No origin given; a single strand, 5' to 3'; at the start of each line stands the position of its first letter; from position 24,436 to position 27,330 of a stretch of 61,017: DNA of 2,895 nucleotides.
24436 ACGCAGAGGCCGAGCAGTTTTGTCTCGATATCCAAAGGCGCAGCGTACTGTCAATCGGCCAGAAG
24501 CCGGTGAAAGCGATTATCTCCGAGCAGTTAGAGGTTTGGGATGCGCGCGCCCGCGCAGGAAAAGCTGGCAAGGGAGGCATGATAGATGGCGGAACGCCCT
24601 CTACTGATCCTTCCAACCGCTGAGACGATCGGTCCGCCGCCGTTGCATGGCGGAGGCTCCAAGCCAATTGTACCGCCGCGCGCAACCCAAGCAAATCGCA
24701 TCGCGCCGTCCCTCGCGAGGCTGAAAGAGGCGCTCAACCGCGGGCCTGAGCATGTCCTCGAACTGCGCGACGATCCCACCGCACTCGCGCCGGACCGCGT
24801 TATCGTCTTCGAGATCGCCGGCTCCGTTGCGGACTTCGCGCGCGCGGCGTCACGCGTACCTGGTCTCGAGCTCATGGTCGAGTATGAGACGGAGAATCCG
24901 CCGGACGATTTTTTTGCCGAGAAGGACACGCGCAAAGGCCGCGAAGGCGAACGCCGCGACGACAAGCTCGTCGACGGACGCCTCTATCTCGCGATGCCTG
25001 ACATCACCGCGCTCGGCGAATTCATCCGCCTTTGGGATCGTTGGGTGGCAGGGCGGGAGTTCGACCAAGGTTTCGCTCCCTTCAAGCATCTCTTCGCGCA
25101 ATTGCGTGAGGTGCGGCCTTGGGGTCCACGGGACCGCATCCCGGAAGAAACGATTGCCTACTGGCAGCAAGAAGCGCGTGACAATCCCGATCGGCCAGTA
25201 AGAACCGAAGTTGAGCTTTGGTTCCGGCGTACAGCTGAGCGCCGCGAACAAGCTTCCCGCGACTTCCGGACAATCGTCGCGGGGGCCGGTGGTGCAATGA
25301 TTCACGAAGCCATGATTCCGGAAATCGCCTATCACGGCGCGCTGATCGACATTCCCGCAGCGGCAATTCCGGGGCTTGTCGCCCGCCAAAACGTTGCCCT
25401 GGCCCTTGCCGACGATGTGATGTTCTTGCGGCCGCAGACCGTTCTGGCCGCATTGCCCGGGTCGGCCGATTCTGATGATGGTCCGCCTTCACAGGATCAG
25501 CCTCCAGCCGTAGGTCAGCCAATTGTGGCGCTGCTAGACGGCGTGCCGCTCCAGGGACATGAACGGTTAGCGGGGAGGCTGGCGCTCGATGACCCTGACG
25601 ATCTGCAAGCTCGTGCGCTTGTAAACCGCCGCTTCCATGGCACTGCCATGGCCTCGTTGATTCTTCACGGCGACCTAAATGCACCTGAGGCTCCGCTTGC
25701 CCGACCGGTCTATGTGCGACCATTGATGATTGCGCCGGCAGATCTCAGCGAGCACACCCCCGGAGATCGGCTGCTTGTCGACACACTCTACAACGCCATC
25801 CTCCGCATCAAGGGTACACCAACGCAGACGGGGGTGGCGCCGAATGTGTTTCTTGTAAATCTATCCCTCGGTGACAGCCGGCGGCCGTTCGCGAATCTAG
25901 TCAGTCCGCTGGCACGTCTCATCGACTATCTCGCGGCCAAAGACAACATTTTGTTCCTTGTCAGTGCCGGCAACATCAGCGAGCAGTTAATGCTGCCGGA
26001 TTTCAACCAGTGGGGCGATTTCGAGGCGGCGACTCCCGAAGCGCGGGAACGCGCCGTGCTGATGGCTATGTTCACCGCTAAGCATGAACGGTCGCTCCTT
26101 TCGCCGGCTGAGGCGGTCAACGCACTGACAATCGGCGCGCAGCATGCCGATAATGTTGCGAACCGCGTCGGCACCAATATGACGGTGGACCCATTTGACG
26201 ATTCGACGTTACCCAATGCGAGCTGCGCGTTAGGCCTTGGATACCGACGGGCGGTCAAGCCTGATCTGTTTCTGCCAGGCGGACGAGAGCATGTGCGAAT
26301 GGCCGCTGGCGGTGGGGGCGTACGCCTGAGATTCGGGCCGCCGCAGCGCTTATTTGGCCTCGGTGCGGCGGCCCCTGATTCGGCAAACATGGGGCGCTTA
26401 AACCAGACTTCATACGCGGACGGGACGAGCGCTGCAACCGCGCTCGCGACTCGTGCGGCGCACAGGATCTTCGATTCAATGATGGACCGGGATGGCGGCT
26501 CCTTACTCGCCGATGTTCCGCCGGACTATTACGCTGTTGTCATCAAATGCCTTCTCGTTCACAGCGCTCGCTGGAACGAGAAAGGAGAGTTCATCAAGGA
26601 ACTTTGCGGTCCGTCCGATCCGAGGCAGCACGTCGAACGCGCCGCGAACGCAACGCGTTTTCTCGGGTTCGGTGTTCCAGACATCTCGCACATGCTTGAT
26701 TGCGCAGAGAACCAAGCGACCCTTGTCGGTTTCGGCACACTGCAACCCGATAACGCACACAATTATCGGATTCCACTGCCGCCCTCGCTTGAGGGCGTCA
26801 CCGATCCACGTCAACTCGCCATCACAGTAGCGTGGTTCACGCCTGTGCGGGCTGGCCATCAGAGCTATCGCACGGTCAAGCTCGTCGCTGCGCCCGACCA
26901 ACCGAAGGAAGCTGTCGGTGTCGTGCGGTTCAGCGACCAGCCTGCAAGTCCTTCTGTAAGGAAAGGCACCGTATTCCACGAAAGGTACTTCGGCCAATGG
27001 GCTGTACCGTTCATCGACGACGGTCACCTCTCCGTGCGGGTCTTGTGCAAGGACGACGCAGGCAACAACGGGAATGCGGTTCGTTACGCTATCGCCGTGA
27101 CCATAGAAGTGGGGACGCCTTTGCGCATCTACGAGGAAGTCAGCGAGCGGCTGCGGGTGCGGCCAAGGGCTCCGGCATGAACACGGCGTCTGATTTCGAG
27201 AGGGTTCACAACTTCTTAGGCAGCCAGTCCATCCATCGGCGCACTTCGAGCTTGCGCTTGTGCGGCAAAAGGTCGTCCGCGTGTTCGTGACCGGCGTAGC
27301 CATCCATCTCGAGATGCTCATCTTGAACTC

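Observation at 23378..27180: Compact RHH / AAA+ ATPase / cytoplasmic S8 protease cassette: IetAS-like candidate conflict (anti-phage) system with an extra regulator gene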

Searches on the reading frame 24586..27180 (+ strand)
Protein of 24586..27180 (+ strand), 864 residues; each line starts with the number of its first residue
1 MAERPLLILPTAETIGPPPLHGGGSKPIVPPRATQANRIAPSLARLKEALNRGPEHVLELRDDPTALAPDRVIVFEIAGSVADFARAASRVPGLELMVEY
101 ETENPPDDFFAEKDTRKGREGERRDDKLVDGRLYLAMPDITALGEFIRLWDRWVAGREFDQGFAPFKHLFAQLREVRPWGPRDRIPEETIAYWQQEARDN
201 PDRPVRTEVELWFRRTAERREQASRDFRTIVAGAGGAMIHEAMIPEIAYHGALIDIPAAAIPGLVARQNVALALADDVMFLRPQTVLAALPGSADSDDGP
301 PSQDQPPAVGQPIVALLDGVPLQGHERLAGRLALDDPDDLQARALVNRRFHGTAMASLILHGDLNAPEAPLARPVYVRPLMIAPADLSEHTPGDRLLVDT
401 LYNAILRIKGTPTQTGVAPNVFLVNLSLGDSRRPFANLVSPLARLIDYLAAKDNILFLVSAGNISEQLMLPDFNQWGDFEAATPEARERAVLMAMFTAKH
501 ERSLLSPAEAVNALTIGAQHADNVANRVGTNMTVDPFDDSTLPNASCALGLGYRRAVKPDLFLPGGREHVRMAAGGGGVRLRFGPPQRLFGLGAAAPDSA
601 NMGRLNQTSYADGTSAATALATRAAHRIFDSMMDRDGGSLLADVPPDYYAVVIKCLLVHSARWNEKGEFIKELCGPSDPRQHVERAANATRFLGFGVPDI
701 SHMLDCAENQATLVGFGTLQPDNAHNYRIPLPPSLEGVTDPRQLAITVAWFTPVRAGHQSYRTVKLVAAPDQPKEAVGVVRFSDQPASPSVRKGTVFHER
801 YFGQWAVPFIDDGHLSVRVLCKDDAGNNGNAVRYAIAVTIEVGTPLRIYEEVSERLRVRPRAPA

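Call 3: search_protein_families(library=pfam, proteins=[window:24586-27180:+], max_evalue=0.1)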
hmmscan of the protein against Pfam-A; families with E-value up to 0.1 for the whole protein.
window:24586-27180:+ (864 aa): 2 families
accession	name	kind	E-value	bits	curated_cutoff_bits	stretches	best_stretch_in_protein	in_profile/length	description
PF00082.27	Peptidase_S8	-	1.6e-11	44.5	21.8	1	337-661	42-273/288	Subtilase family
PF13754.12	Big_3_4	-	0.079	13.3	27.3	0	805-833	26-54/106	Domain of unknown function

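Call 4: search_protein_families(library=padloc, proteins=[window:24586-27180:+], max_evalue=0.1)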
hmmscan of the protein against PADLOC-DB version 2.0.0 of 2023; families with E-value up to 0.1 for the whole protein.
window:24586-27180:+ (864 aa): 8 families
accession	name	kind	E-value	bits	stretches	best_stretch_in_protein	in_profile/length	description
PDLC04233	IetS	-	6.4e-290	962.1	1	1-862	1-850/855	-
PDLC04234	IetS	-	1.7e-174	579.6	1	1-663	1-656/656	-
PDLC02198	IetS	-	2.2e-20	70.2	1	167-766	121-670/795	-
PDLC02197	IetS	-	1.9e-16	57.6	1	348-735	292-594/749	-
PDLC02199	IetS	-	9e-15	51.9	2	348-569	347-543/826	-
PDLC02200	IetS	-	2e-09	34.2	2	350-470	305-422/780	-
PDLC02201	IetS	-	2e-07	27.7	1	349-465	289-395/781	-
PDLC02202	IetS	-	5.4e-06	22.9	1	424-534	399-477/780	-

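Call 5: search_protein_families(library=ncbifam, proteins=[window:24586-27180:+], max_evalue=0.1)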
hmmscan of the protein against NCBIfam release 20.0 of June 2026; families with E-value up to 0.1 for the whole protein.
window:24586-27180:+ (864 aa): 1 family
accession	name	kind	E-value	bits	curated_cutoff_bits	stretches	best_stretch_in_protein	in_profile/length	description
NF042956.1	IteS_antiphage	equivalog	1.8e-12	46.3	900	1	172-736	128-593/747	S8 family anti-phage peptidase IteS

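Call 10: find_homologous_proteins(query=window:24586-27180:+, max_evalue=1e-10)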
Query window:24586-27180:+ (864 aa): 2129 proteins with E <= 1e-10 among 8000 candidates; the best 120 are listed.
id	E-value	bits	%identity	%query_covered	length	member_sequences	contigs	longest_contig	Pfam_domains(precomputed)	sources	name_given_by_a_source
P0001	0.0e+0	1964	100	100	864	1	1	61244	PF00082.28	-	-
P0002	0.0e+0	1626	83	100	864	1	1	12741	PF00082.28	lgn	-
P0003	0.0e+0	1624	82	100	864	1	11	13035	PF00082.28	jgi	jgi:hypothetical protein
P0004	0.0e+0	1621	82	100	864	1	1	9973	PF00082.28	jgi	jgi:hypothetical protein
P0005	0.0e+0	1562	79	100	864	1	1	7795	PF00082.28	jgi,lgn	jgi:hypothetical protein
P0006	0.0e+0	1557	80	100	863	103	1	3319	PF00082.28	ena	-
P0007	0.0e+0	1536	78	100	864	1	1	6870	PF00082.28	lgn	-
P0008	0.0e+0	1513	78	100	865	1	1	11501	PF00082.28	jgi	-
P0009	0.0e+0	1510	78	100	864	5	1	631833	-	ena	-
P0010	0.0e+0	1502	76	100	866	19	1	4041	PF00082.28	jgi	jgi:hypothetical protein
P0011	0.0e+0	1498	76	100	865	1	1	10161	PF00082.28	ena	-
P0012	0.0e+0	1490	75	100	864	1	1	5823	PF00082.28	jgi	jgi:hypothetical protein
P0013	0.0e+0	1488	77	98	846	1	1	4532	PF00082.28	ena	-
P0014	0.0e+0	1480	75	100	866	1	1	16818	PF00082.28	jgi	jgi:hypothetical protein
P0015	0.0e+0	1466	74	100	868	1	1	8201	PF00082.28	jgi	jgi:hypothetical protein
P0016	0.0e+0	1465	74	100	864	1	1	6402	PF00082.28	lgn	-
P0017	0.0e+0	1455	74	100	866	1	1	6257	PF00082.28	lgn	-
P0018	0.0e+0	1450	73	100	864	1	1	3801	PF00082.28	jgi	jgi:hypothetical protein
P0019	0.0e+0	1450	74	100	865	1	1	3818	PF00082.28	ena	-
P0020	0.0e+0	1449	75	100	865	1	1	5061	PF00082.28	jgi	jgi:hypothetical protein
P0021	0.0e+0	1446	73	100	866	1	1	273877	PF00082.28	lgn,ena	-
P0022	0.0e+0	1443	73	100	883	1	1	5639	PF00082.28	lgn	-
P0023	0.0e+0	1443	73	100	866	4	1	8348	PF00082.28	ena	-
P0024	0.0e+0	1441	73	100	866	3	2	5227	PF00082.28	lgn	-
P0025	0.0e+0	1438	73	100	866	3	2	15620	PF00082.28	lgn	-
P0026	0.0e+0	1431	73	100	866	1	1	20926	PF00082.28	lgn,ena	-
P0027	0.0e+0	1422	73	100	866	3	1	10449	PF00082.28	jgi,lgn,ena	-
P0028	0.0e+0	1419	72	100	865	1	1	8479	PF00082.28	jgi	jgi:hypothetical protein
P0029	0.0e+0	1384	74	93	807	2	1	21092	PF00082.28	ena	-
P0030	0.0e+0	1375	76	93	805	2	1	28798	PF00082.28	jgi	jgi:hypothetical protein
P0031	0.0e+0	1360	76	90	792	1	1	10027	PF00082.28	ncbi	ncbi:MAG: S8 family serine peptidase [Burkholderiales bacterium]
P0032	0.0e+0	1336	75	89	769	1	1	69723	PF00082.28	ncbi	-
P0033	0.0e+0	1319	69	100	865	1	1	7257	PF00082.28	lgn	-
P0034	0.0e+0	1284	66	100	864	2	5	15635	PF00082.28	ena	-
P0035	0.0e+0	1271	66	99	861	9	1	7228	PF00082.28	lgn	-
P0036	0.0e+0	1259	65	100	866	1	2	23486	PF00082.28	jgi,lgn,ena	-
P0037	0.0e+0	1258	63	100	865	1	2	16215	PF00082.28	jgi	jgi:hypothetical protein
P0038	0.0e+0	1258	66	100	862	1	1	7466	PF00082.28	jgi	jgi:hypothetical protein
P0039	0.0e+0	1244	63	99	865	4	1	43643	PF00082.28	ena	-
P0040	0.0e+0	1242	64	100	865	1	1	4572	PF00082.28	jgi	jgi:hypothetical protein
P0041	0.0e+0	1232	63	100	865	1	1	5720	PF00082.28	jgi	jgi:hypothetical protein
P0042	0.0e+0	1229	63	100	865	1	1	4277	PF00082.28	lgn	-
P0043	0.0e+0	1225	62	100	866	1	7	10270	PF00082.28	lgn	-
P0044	0.0e+0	1224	63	100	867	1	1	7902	PF00082.28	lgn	-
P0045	0.0e+0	1222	63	100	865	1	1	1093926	PF00082.28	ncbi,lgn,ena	-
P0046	0.0e+0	1220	64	100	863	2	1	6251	PF00082.28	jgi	-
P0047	0.0e+0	1218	75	81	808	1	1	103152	PF00082.28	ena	-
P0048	0.0e+0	1218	62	100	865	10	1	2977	PF00082.28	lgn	-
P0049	0.0e+0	1215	62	100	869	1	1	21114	PF00082.28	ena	-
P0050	0.0e+0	1214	62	100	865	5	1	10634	PF00082.28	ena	-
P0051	0.0e+0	1213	65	95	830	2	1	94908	PF00082.28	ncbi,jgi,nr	ncbi:MAG TPA: S8 family peptidase [Thermoanaerobaculia bacterium]|jgi:hypothetical protein|nr:S8 fam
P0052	0.0e+0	1213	62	100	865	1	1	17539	PF00082.28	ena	-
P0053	0.0e+0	1208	65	93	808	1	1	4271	PF00082.28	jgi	jgi:hypothetical protein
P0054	0.0e+0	1207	62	100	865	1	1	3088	PF00082.28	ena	-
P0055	0.0e+0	1205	62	100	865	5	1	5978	PF00082.28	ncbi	-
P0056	0.0e+0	1197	61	100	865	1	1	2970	PF00082.28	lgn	-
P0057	0.0e+0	1194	62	100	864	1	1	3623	PF00082.28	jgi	jgi:hypothetical protein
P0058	0.0e+0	1186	62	100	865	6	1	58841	PF00082.28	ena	-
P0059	0.0e+0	1186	62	100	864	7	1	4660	PF00082.28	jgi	jgi:hypothetical protein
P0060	0.0e+0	1184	61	100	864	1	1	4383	PF00082.28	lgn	-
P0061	0.0e+0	1183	61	100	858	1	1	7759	PF00082.28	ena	-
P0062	0.0e+0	1182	60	100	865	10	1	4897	PF00082.28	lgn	-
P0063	0.0e+0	1177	60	99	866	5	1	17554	PF00082.28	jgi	jgi:hypothetical protein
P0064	0.0e+0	1175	61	100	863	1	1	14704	PF00082.28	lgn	-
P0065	0.0e+0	1170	61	100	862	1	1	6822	PF00082.28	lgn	-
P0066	0.0e+0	1168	61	100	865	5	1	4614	PF00082.28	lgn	-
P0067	0.0e+0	1166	61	100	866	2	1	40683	PF00082.28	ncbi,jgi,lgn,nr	ncbi:MAG: hypothetical protein NPINA01_32120 [Nitrospinaceae bacterium]|jgi:hypothetical protein|nr:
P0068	0.0e+0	1165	63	94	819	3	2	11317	PF00082.28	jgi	jgi:hypothetical protein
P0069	0.0e+0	1162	60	100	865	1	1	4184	PF00082.28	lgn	-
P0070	0.0e+0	1162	60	100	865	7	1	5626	PF00082.28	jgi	-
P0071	0.0e+0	1160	63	94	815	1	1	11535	PF00082.28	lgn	-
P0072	0.0e+0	1157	60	100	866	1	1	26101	PF00082.28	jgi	jgi:Subtilase family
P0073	0.0e+0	1157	61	100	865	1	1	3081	PF00082.28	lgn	-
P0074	0.0e+0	1156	60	100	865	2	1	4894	PF00082.28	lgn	-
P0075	0.0e+0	1151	59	100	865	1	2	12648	PF00082.28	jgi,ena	-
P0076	0.0e+0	1150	60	100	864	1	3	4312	PF00082.28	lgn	-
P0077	0.0e+0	1150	63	94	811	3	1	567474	PF00082.28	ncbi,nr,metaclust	ncbi:MAG: hypothetical protein ABS36_08720 [Acidobacteria bacterium SCN 69-37]|nr:MAG: hypothetical 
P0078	0.0e+0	1150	58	100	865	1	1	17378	PF00082.28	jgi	-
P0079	0.0e+0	1148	59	100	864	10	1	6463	PF00082.28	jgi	jgi:hypothetical protein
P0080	0.0e+0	1145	59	99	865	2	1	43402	PF00082.28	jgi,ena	-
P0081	0.0e+0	1145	59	99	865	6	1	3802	PF00082.28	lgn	-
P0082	0.0e+0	1144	58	100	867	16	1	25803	PF00082.28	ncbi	-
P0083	0.0e+0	1143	60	100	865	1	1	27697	PF00082.28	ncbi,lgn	-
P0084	0.0e+0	1142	59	100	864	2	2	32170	PF00082.28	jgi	jgi:hypothetical protein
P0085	0.0e+0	1142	59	100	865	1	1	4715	PF00082.28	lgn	-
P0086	0.0e+0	1141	59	100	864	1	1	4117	PF00082.28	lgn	-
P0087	0.0e+0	1139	58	100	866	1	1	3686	PF00082.28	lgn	-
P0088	0.0e+0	1138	59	100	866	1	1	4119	PF00082.28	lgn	-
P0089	0.0e+0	1136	59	100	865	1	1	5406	PF00082.28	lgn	-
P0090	0.0e+0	1134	59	99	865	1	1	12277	PF00082.28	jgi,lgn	jgi:hypothetical protein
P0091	0.0e+0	1133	58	100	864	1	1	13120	PF00082.28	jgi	jgi:hypothetical protein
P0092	0.0e+0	1133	59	100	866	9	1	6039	PF00082.28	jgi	jgi:hypothetical protein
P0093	0.0e+0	1132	59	98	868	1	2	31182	PF00082.28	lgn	-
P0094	0.0e+0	1130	57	100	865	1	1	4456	PF00082.28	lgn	-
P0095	0.0e+0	1129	58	100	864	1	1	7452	PF00082.28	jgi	jgi:hypothetical protein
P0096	0.0e+0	1127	59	100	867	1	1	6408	PF00082.28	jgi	jgi:hypothetical protein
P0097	0.0e+0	1127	59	98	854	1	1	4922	PF00082.28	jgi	jgi:hypothetical protein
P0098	0.0e+0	1126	58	100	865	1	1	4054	PF00082.28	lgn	-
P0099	0.0e+0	1125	58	100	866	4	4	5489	PF00082.28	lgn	-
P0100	0.0e+0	1124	60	93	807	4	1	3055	PF00082.28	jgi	jgi:hypothetical protein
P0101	0.0e+0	1123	58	100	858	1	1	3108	PF00082.28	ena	-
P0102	0.0e+0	1122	57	99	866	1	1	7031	PF00082.28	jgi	jgi:hypothetical protein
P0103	0.0e+0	1121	58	97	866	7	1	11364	PF00082.28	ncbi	-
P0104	0.0e+0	1120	58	98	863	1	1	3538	PF00082.28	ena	-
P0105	0.0e+0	1120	58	100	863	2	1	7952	PF00082.28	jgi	-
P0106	0.0e+0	1119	59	97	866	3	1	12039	PF00082.28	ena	-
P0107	0.0e+0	1119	58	100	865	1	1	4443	PF00082.28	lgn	-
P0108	0.0e+0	1119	81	72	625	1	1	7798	PF00082.28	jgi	jgi:hypothetical protein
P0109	0.0e+0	1118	58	100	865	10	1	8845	PF00082.28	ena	-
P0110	0.0e+0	1118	57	100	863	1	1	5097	PF00082.28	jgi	jgi:hypothetical protein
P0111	0.0e+0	1116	58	100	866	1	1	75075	PF00082.28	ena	-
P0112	0.0e+0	1116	59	100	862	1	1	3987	PF00082.28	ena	-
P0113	0.0e+0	1116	60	93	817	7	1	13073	PF00082.28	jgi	jgi:hypothetical protein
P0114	0.0e+0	1114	58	100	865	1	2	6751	PF00082.28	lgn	-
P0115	0.0e+0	1114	57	100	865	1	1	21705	PF00082.28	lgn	-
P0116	0.0e+0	1112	58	100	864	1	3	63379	PF00082.28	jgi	jgi:hypothetical protein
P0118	0.0e+0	1111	56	100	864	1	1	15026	PF00082.28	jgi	jgi:hypothetical protein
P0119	0.0e+0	1110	58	100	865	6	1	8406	PF00082.28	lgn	-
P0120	0.0e+0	1110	62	92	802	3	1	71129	PF00082.28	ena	-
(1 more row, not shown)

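Call 11: search_dna_similar(query=window:24586-27180:+, collection=plasmids, mode=protein, max_rows=30, rows=spread)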
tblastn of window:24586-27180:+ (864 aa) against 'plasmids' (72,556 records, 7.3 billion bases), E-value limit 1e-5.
Records with a match: 74; places in all: 75; records where one place covers at least 80% of the query: 62.
Best place of each record, by identity: <60% 74.
By first word of the organism name: Bradyrhizobium 22; Rhizobium 20; Sinorhizobium 6; Phaeobacter 3; Paracoccus 2; Agrobacterium 2; Pseudomonas 2; Sphingobium 1; Sphingopyxis 1; Gordonia 1; and 14 more.
By predicted mobility (MOB-suite, as given by PLSDB): non-mobilizable 31; conjugative 28; mobilizable 15.
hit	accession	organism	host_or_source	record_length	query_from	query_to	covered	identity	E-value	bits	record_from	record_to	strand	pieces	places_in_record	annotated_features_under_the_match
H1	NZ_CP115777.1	Paracoccus albus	cell culture,sediment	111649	1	856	99%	44.3%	0e+0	640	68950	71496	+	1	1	S8 family peptidase | ATP-binding protein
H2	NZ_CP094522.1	Bradyrhizobium sp. ISRA437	Arachis hypogaea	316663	16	863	98%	38.3%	8e-143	475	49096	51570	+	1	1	S8 family peptidase | ATP-binding protein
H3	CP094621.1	Bradyrhizobium sp. ISRA435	Arachis hypogaea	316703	16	863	98%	38.3%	8e-143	475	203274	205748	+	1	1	S8 family peptidase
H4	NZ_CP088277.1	Bradyrhizobium barranii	Glycine max cv. AC Glengarry,cell ...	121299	16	863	98%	38.2%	1e-144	480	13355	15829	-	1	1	S8 family peptidase | ATP-binding protein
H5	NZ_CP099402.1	Rhizobium sp. Pop5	Phaseolus vulgaris,Cell culture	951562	4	860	99%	37.2%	4e-126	426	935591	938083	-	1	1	S8 family peptidase | ATP-binding protein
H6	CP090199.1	Rhizobium leguminosarum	Trifolium ambiguum,Cell culture,nodule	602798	33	860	96%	38.4%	1e-136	457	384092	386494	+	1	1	S8 family peptidase | ATP-binding protein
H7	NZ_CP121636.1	Rhizobium leguminosarum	Trifolium ambiguum,cell culture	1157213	33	860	96%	38.4%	2e-136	457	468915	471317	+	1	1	record has no annotation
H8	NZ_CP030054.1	Bradyrhizobium guangzhouense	Arachis hypogaea,Microbe,nodule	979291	33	856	95%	38.3%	1e-142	475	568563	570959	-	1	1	S8 family serine peptidase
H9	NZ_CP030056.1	Bradyrhizobium sp. CCBAU 53340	Arachis hypogaea,Microbe,nodule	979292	33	856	95%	38.3%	1e-142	475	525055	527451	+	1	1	S8 family serine peptidase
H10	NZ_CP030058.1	Bradyrhizobium guangdongense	Arachis hypogaea,Microbe,nodule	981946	33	856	95%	38.3%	1e-142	475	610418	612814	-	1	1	S8 family serine peptidase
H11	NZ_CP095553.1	Gordonia hongkongensis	single cell,the blood culture and the ...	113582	2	864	100%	36.4%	2e-120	410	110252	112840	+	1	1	S8 family peptidase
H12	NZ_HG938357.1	Neorhizobium galegae bv. officinalis bv. officinalis str. ...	Galega officinalis root nodule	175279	33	860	96%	37.8%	2e-135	454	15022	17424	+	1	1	S8 family peptidase | ATP-binding protein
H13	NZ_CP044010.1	Rhizobium sp. BG6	Prosopis cineraria,pure bacterial ...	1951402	32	860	96%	37.6%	6e-136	455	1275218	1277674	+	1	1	none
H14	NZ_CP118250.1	Rhizobium rhizogenes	apple,cell culture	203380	33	860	96%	37.6%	2e-135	454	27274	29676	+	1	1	S8 family peptidase | ATP-binding protein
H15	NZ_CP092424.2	Mycobacterium lentiflavum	-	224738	30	859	96%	37.2%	3e-122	415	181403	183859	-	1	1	S8 family peptidase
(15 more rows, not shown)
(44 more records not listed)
